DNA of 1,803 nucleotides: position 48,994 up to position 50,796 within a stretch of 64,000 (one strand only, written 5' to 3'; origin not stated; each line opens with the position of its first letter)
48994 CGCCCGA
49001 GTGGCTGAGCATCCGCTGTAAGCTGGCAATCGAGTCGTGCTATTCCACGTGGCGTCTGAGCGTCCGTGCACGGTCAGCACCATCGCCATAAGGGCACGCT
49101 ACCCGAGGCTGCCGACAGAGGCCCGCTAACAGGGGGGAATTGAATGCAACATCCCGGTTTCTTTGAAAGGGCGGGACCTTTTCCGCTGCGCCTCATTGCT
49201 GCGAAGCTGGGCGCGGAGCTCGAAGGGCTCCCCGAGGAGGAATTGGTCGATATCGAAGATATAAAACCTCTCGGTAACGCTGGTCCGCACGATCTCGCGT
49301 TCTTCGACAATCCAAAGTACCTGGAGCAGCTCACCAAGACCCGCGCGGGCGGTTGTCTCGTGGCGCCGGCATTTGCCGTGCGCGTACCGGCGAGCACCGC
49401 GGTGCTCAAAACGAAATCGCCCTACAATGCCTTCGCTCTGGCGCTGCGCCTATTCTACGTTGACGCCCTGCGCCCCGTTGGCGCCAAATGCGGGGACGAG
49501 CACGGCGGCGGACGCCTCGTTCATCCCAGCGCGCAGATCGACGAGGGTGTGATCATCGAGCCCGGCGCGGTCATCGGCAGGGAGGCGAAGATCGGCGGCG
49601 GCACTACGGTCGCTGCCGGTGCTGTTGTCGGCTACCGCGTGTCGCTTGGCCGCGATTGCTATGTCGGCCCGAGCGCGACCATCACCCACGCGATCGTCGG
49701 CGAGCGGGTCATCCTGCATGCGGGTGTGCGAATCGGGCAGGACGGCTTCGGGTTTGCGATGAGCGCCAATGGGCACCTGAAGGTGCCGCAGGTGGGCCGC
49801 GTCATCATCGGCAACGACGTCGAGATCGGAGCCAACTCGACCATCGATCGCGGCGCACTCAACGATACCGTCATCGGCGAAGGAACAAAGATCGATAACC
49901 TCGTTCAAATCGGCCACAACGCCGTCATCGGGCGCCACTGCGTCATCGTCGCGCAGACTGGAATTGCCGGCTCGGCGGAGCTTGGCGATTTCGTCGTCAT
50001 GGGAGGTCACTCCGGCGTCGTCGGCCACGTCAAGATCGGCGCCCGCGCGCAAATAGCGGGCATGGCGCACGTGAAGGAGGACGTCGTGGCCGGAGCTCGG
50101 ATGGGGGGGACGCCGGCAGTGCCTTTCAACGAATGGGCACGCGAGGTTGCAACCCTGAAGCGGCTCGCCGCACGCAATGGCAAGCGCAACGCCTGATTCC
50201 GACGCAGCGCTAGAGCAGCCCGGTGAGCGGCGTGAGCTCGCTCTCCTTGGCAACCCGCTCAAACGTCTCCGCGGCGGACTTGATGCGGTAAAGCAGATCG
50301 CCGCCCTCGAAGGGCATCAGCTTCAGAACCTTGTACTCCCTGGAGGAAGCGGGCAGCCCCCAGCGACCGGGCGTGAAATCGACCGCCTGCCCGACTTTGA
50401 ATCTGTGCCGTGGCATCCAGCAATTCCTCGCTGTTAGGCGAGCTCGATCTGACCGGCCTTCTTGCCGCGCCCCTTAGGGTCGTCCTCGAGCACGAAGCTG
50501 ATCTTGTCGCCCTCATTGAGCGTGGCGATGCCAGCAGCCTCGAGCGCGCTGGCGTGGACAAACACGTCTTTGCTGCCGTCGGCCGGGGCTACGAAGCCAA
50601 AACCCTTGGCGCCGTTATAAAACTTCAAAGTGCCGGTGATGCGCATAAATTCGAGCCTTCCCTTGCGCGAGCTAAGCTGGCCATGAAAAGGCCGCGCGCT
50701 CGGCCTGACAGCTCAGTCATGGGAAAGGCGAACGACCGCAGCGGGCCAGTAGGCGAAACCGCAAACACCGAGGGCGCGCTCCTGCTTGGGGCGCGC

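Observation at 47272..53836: Compact cold-adaptation island combining translation/RNA rescue with membrane remodelling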

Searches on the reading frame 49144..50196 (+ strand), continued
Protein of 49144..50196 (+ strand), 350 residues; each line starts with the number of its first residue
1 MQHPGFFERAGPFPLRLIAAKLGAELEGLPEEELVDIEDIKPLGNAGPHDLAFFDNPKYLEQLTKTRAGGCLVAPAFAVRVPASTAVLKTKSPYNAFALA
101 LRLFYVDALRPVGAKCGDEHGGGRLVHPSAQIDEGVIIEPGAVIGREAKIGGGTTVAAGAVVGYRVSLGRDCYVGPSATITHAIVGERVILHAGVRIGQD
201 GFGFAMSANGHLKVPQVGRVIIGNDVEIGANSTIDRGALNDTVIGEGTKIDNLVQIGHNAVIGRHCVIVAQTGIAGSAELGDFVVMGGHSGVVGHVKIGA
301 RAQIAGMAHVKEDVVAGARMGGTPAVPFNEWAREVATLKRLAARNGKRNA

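Call 11: find_related_loci(query=window:49144-50196:+, collection=genome_contigs, flank=10000)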
Query window:49144-50196:+ (350 aa) in genome_contigs; peptide patterns used: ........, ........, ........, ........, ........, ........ (x = any residue, [..] = any of these).
599 stretches matched a pattern (row limit reached: there are more); 575 encode a relative of the query (tblastn E <= 1e-3); the best 80 are kept; 80 distinct loci.
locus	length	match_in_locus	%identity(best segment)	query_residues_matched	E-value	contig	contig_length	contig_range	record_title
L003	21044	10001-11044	85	1-349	0e+0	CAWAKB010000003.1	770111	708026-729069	MAG: uncultured Alphaproteobacteria bacterium isolate MFD02416.bin.1.147 genome assembly, contig: contig_40948, whole ge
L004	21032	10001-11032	71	2-347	2e-153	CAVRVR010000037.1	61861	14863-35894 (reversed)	MAG: uncultured Alphaproteobacteria bacterium isolate MFD02242.bin.2.75 genome assembly, contig: contig_72594, whole gen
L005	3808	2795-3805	72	1-339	2e-157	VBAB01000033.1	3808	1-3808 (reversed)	MAG: Alphaproteobacteria bacterium isolate AP_23 14_0903_02_30cm_scaffold_32076, whole genome shotgun sequence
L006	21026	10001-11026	67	1-347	3e-147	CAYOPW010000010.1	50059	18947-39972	MAG TPA_asm: uncultured Hyphomicrobium sp. isolate binchicken_co262_272 genome assembly, contig: NODE_534_length_50059_c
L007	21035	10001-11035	66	1-349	3e-146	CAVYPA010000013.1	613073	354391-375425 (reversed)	MAG: uncultured Alphaproteobacteria bacterium isolate MFD06298.bin.1.126 genome assembly, contig: contig_50337, whole ge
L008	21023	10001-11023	66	1-345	2e-145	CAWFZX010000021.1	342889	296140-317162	MAG: uncultured Alphaproteobacteria bacterium isolate MFD09267.bin.3.238 genome assembly, contig: contig_38935, whole ge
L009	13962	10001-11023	65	1-342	1e-145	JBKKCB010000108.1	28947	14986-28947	MAG: Hyphomicrobiaceae bacterium isolate swi_bin.386 S1Ck127_19573858_flag_0_multi_17.0829_len_28947, whole genome shotg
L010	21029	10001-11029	68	1-347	8e-147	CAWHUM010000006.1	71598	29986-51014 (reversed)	MAG: uncultured Alphaproteobacteria bacterium isolate MFD05674.bin.1.159 genome assembly, contig: contig_13699, whole ge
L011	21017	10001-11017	68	1-341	2e-145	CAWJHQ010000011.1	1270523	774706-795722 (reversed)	MAG: uncultured Alphaproteobacteria bacterium isolate MFD03602.bin.2.63 genome assembly, contig: contig_415, whole genom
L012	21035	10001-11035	68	1-347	6e-145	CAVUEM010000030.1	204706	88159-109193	MAG: uncultured Alphaproteobacteria bacterium isolate MFD02809.bin.1.331 genome assembly, contig: contig_31565, whole ge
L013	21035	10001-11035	66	1-347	5e-145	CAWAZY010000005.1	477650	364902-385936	MAG: uncultured Alphaproteobacteria bacterium isolate MFD09779.bin.1.317 genome assembly, contig: contig_51834, whole ge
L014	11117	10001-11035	68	2-347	8e-145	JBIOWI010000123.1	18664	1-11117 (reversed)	MAG: Hyphomicrobiaceae bacterium isolate MAG086 k127_2316415, whole genome shotgun sequence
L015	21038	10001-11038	64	1-349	9e-145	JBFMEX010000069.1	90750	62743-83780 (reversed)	MAG: Pseudomonadota bacterium isolate MAG256 MAG256_69, whole genome shotgun sequence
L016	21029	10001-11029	64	1-345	8e-145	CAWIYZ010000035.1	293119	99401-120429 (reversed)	MAG: uncultured Alphaproteobacteria bacterium isolate MFD06229.bin.2.49 genome assembly, contig: contig_9928, whole geno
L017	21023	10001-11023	63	1-345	4e-143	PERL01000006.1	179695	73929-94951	MAG: Hyphomicrobium sp. isolate DS3.3.23 DS3_1000012_179695, whole genome shotgun sequence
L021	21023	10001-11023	63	1-345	2e-142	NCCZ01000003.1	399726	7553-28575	MAG: Hyphomicrobium sp. 12-62-95 04302015_12_scaffold_8, whole genome shotgun sequence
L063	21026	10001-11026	62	1-347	4e-137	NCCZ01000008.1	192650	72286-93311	MAG: Hyphomicrobium sp. 12-62-95 04302015_12_scaffold_18, whole genome shotgun sequence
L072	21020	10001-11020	63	1-345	3e-136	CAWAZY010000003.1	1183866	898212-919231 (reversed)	MAG: uncultured Alphaproteobacteria bacterium isolate MFD09779.bin.1.317 genome assembly, contig: contig_19357, whole ge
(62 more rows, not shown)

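Call 27: search_solved_structures(query=window:49144-50196:+, max_evalue=1e-20, show_alignments=3)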
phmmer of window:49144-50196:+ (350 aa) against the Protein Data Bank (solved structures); distinct sequences matched with E-value up to 1e-20: 9.
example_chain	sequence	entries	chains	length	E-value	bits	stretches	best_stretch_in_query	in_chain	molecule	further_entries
2iu8_A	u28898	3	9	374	3.6e-56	194.3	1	13-342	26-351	UDP-3-O-[3-HYDROXYMYRISTOYL] GLUCOSAMINE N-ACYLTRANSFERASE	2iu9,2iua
6uec_A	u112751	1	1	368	3.2e-54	187.8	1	13-341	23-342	UDP-3-O-acylglucosamine N-acyltransferase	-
6ued_A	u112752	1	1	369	3.3e-54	187.8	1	13-341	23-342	UDP-3-O-acylglucosamine N-acyltransferase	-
3pmo_A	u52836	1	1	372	6.7e-54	186.8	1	13-341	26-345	UDP-3-O-[3-hydroxymyristoyl] glucosamine N-acyltransferase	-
4e75_A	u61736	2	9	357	2.5e-51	178.3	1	35-342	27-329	UDP-3-O-acylglucosamine N-acyltransferase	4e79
6p83_A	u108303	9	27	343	1.5e-43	152.7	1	13-338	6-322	UDP-3-O-(3-hydroxymyristoyl)glucosamine N-acyltransferase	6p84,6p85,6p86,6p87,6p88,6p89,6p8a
4ihg_A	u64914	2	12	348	1.8e-43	152.5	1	17-338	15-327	UDP-3-O-(3-hydroxymyristoyl)glucosamine N-acyltransferase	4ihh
3eh0_A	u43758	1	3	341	1.8e-43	152.5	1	18-338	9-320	UDP-3-O-[3-hydroxymyristoyl] glucosamine N-acyltransferase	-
4ihf_A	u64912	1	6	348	4.9e-42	147.8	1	17-338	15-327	UDP-3-O-(3-hydroxymyristoyl)glucosamine N-acyltransferase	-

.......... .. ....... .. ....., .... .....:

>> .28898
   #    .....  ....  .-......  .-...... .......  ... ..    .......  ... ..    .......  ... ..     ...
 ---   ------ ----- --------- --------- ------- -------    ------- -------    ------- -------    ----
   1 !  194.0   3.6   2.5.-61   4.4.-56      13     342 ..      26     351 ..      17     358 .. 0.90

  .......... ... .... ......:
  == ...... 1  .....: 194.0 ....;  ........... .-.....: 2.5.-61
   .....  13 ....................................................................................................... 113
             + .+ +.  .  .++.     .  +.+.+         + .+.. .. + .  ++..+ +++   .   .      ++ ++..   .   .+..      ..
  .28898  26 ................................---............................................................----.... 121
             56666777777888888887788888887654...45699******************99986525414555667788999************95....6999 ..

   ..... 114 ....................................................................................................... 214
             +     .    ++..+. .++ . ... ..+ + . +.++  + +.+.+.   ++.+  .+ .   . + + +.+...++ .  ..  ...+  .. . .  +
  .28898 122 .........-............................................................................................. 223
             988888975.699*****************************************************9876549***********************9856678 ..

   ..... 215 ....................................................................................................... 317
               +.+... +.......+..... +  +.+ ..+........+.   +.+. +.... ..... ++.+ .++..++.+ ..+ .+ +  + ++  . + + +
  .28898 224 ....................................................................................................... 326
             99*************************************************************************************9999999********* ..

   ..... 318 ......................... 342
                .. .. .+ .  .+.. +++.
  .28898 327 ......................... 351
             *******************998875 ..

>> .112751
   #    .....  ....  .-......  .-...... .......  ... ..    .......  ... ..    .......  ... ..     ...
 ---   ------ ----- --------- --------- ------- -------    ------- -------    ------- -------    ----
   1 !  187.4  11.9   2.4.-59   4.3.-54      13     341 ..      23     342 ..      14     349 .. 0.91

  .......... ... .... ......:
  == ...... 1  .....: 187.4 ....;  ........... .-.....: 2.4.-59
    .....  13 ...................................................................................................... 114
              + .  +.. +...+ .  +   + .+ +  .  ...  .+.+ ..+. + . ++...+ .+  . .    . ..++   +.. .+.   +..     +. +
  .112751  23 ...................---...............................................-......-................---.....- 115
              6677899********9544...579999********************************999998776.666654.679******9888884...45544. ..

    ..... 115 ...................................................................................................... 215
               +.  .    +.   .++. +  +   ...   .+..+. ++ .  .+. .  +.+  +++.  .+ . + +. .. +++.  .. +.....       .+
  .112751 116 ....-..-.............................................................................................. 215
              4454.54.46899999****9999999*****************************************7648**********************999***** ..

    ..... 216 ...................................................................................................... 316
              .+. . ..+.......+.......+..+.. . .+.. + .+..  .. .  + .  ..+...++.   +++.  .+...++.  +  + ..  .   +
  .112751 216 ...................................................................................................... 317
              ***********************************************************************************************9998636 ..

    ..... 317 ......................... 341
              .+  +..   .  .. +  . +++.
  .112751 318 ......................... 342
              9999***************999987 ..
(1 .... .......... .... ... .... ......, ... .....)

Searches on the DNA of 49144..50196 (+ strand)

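Call 44: search_rna_families(sources=[L017, L012, L001, L011], threshold=gathering)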
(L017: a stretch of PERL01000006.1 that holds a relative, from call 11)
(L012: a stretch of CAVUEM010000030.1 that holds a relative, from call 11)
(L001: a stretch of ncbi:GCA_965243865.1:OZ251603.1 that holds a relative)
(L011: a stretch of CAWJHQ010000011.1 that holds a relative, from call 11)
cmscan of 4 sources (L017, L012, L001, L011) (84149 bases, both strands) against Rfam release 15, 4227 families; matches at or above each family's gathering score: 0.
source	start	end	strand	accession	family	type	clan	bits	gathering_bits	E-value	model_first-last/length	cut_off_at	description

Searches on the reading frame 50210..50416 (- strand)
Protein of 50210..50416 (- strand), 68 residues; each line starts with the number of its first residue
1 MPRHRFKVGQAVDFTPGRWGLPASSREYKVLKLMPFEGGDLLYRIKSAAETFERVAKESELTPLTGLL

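Call 3: search_protein_families(library=pfam, proteins=[window:50210-50416:-], max_evalue=0.01)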
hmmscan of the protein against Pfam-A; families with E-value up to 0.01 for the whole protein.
window:50210-50416:- (68 aa): 1 family
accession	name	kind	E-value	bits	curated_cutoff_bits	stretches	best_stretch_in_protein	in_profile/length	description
PF09465.16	LBR_tudor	-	0.0021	18.2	22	1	1-48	1-42/55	Lamin-B receptor of TUDOR domain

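Call 6: search_protein_families(library=ncbifam, proteins=[window:50210-50416:-], max_evalue=0.01)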
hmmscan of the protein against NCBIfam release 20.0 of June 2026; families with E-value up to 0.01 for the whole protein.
window:50210-50416:- (68 aa): 0 families

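Call 52: search_protein_families(library=pfam, proteins=[window:50210-50416:-], max_evalue=10)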
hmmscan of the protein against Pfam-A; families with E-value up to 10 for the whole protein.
window:50210-50416:- (68 aa): 1 family
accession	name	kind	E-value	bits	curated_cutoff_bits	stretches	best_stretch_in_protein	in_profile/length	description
PF09465.16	LBR_tudor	-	0.0021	18.2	22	1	1-48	1-42/55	Lamin-B receptor of TUDOR domain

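Call 71: find_homologous_proteins(query=window:50210-50416:-, max_evalue=0.001)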
Query window:50210-50416:- (68 aa): 176 proteins with E <= 0.001 among 176 candidates; the best 120 are listed.
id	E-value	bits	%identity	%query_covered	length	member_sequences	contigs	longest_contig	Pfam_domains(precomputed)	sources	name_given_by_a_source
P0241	6.9e-38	145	100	100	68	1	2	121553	-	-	-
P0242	1.9e-37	143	99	100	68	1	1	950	-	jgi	jgi:hypothetical protein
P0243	1.1e-36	141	96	100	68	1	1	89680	-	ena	-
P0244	2.1e-36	140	96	100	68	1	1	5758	-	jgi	jgi:hypothetical protein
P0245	2.1e-36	140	96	100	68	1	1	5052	-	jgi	jgi:hypothetical protein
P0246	5.6e-36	139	96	100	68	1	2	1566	-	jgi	jgi:hypothetical protein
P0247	2.0e-34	134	91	100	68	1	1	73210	-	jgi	-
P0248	2.1e-31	124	85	100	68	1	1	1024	-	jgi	-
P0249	2.3e-31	124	88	96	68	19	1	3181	-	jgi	-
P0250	2.0e-30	121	82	100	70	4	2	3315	-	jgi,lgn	jgi:hypothetical protein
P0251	5.1e-30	120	84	100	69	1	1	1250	-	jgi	jgi:hypothetical protein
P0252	5.2e-30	120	83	96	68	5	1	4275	-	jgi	jgi:hypothetical protein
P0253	8.3e-30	119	85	100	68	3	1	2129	-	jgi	jgi:hypothetical protein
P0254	2.0e-29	118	82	100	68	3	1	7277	-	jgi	jgi:hypothetical protein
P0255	2.6e-29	118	83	100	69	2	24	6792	-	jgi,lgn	jgi:hypothetical protein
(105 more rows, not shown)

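Call 79: predict_structure(alignment_id=A5)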
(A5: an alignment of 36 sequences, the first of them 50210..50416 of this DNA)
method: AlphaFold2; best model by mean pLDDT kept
length: 68 residues; sequences in the alignment: 36
mean_pLDDT: 85.3   pTM: 0.71
mean pLDDT of the five models: 85.3, 82.3, 82.1, 77.4, 76.0
residues with pLDDT >= 90: 33; 70-90: 29; 50-70: 4; < 50: 2
segments of 3 or more residues with pLDDT < 50: none
pLDDT, mean of each block of 10 residues (from residue 1): 86 84 84 87 91 90 71
secondary structure, 60 per line:
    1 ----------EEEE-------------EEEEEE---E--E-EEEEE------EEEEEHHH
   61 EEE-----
elements in order: E11-14 E28-33 E42-46 E53-57 E61-63

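Call 83: fold_search(model_id=the predicted structure, library=pdb)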
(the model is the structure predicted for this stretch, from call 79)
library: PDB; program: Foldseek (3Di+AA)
matches with E <= 10: 592; with E <= 0.001: 0
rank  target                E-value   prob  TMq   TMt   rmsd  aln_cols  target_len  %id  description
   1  6hum_S                7.5e-02  0.87  0.39  0.43   4.2        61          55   13  Structure of the photosynthetic complex I from Thermosynechococcus elongatus (released 2019-01-09)
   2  3m9q_A                1.0e-01  1.00  0.67  0.53   3.7        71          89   20  Drosophila MSL3 chromodomain (released 2010-07-21)
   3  3ob9_E                1.1e-01  1.00  0.65  0.57   3.3        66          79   18  Structure of the human MSL3 chromo-barrel domain at 2.5 Angstrom resolution (released 2010-10-13)
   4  3ob9_A                1.3e-01  0.99  0.66  0.53   3.5        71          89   18  Structure of the human MSL3 chromo-barrel domain at 2.5 Angstrom resolution (released 2010-10-13)
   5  6rxu_Cb               1.3e-01  1.00  0.60  0.20   2.6        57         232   21  Cryo-EM structure of the 90S pre-ribosome (Kre33-Noc4) from Chaetomium thermophilum, state B1 (released 2019-08-14)
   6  6a7k_B                1.3e-01  0.80  0.40  0.43   5.6        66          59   12  X-ray structure of NdhS from T. elongatus (released 2019-01-16)
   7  9xqs_Q                1.5e-01  0.98  0.61  0.35   5.1        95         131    9  Structure of the inner peripheral region in the phage phiKZ baseplate complex (released 2026-02-11)
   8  6bph                  1.6e-01  0.99  0.66  0.68   4.4        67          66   13  Crystal structure of the chromodomain of RBBP1 (released 2017-12-20)
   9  3ob9_C                1.8e-01  1.00  0.71  0.57   3.1        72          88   15  Structure of the human MSL3 chromo-barrel domain at 2.5 Angstrom resolution (released 2010-10-13)
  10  4gy5_C                1.9e-01  1.00  0.62  0.30   3.3        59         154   19  Crystal structure of the tandem tudor domain and plant homeodomain of UHRF1 with Histone H3K9me3 (released 2012-11-14)
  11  2jz2_MODEL_1_A        1.9e-01  0.89  0.47  0.48   3.9        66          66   17  Solution NMR structure of Ssl0352 protein from Synechocystis sp. PCC 6803. Northeast Structural Genomics Conso (released 2008-01-22)
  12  8a98_SE               2.1e-01  0.99  0.61  0.18   2.6        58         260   19  CRYO-EM STRUCTURE OF LEISHMANIA MAJOR 80S RIBOSOME : snoRNA MUTANT (released 2023-10-11)
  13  5xxu_E                2.1e-01  0.98  0.59  0.18   5.7        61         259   16  Small subunit of Toxoplasma gondii ribosome (released 2017-08-30)
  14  2heq_MODEL_1_A        2.2e-01  1.00  0.72  0.60   2.5        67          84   27  NMR Structure of Bacillus subtilis protein YorP, Northeast Structural Genomics Target SR399. (released 2006-08-15)
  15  3ob9_B                2.4e-01  0.99  0.69  0.56   3.4        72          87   18  Structure of the human MSL3 chromo-barrel domain at 2.5 Angstrom resolution (released 2010-10-13)
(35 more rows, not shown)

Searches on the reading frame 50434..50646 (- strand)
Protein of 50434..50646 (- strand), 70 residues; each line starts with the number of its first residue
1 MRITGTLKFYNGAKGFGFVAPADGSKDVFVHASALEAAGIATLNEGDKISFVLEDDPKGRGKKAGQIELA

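Call 3: search_protein_families(library=pfam, proteins=[window:50434-50646:-], max_evalue=0.01)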
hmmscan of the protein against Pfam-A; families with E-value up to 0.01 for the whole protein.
window:50434-50646:- (70 aa): 3 families
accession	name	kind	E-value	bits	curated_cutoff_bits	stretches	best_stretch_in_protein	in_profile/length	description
PF00313.28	CSD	-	1.2e-18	67.2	27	1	4-67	2-63/66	'Cold-shock' DNA-binding domain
PF08206.17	OB_RNB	-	8.1e-06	25.9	24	1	13-66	7-54/58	Ribonuclease B OB domain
PF22707.2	S1CSD-TOTE-2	-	0.00047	20.6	27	1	3-41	3-33/60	S1/CSD-like domain 2 of the TOTE conflict systems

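Call 6: search_protein_families(library=ncbifam, proteins=[window:50434-50646:-], max_evalue=0.01)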
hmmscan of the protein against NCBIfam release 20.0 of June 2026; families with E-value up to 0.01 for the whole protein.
window:50434-50646:- (70 aa): 12 families
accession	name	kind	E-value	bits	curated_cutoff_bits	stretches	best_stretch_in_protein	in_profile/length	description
NF007679.0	PRK10354.1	subfamily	8.4e-21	74.1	130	1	2-60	4-62/70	RNA chaperone/antiterminator CspA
NF049933.1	TransAntitermCspE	equivalog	9.8e-21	73.7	120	1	3-60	4-61/69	transcription antiterminator/RNA stability regulator CspE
NF008190.0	PRK10943.1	subfamily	1.6e-20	72.9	137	1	2-60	3-61/69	cold shock-like protein CspC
NF007062.0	PRK09507.1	subfamily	9.1e-20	70.4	133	1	2-60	3-61/69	transcription antiterminator/RNA stability regulator CspE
NF007378.0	PRK09890.1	equivalog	5.9e-18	64.9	144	1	2-59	4-61/70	cold shock protein CspG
TIGR02381.1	cspD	equivalog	1.9e-14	53.4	115.4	1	4-60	3-59/68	cold shock domain-containing protein CspD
NF011574.0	PRK14998.1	equivalog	4e-14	52.6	147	1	4-60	3-59/73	cold shock-like protein CspD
NF007405.0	PRK09937.1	equivalog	1.5e-13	50.8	152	1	5-60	4-59/74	cold shock-like protein CspD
NF038236.1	retron_eff_Se72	equivalog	1.5e-10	40.9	82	1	5-68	1-60/62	retron Se72 family effector protein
NF012007.0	PRK15463.1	subfamily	1.2e-08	34.7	111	1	2-52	4-54/70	cold shock-like protein CspF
NF012008.0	PRK15464.1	equivalog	3e-06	27.2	141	1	2-51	4-53/70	cold shock-like protein CspH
TIGR00358.1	3_prime_RNase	superfamily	0.0005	18.5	368.6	1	3-67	17-74/657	VacB/RNase II family 3'-5' exoribonuclease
